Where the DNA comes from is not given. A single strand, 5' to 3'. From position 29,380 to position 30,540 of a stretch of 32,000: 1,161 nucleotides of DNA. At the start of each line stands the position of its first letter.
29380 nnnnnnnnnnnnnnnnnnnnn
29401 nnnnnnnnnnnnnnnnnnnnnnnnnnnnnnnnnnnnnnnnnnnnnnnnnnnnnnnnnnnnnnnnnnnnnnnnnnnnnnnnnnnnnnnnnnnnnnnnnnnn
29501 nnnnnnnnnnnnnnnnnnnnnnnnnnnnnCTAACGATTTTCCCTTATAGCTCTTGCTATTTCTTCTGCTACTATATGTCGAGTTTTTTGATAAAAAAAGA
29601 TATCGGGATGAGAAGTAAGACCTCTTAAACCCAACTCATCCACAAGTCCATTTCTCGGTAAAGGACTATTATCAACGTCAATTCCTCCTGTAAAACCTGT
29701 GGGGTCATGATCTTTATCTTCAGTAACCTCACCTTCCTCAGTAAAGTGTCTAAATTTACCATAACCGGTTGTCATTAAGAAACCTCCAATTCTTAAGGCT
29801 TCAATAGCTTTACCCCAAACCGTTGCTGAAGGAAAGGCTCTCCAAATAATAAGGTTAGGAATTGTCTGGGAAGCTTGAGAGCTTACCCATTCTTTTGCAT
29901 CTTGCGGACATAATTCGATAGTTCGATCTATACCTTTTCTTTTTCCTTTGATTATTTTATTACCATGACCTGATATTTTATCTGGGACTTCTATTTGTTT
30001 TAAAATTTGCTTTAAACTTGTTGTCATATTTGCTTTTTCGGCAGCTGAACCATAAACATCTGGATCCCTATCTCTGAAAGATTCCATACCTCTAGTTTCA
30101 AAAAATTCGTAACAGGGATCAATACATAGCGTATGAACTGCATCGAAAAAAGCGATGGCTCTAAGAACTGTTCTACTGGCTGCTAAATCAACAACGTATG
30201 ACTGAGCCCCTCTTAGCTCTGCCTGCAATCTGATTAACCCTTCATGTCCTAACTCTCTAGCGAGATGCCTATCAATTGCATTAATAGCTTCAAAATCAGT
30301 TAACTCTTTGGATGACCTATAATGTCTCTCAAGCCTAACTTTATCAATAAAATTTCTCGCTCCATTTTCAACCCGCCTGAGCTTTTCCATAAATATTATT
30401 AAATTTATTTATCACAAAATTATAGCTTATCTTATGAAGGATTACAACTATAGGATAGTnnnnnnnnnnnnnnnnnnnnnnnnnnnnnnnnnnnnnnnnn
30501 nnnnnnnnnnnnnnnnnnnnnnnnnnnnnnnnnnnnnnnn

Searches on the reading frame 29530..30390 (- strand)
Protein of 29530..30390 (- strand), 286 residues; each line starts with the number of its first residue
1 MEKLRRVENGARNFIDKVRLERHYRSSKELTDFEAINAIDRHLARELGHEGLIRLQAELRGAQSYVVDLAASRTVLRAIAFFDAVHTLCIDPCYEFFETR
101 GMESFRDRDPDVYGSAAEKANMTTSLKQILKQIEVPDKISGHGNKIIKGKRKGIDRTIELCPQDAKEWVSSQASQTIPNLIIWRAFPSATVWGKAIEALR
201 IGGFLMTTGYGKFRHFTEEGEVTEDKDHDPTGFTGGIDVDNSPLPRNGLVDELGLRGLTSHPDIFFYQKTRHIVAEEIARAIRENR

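Call 50: find_encoding_contigs(protein=window:29530-30390:-, flank=10000, max_places=2)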
Protein window:29530-30390:- (286 aa): 13 contigs read that carry it; 2 places shown.
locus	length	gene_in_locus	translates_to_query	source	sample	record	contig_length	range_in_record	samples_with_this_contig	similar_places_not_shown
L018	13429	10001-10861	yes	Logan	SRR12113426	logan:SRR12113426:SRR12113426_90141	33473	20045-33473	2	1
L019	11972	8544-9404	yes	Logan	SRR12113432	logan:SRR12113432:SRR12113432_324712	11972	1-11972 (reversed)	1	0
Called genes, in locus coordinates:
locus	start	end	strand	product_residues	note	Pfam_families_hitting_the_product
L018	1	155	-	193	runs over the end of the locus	PF01227:GTP_cyclohydroI, PF14489:QueF (faint)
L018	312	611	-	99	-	-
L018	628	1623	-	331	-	PF01745:IPT (faint), PF01715:IPPT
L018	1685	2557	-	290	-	PF00763:THF_DHG_CYH, PF02882:THF_DHG_CYH_C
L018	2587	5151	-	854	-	PF00521:DNA_topoisoIV, PF03989:DNA_gyraseA_C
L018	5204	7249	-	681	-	PF03030:H_PPase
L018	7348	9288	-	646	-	PF02518:HATPase_c, PF00204:DNA_gyraseB, PF01751:Toprim, PF00986:DNA_gyraseB_C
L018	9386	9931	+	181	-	PF00293:NUDIX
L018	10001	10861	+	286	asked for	-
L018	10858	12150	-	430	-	PF02812:ELFV_dehydrog_N, PF00208:ELFV_dehydrog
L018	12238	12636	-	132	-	PF16320:Ribosomal_L12_N, PF00542:Ribosomal_L12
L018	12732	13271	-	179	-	PF00466:Ribosomal_L10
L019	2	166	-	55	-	?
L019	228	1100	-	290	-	PF00763:THF_DHG_CYH, PF02882:THF_DHG_CYH_C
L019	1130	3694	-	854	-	PF00521:DNA_topoisoIV, PF03989:DNA_gyraseA_C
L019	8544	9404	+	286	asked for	-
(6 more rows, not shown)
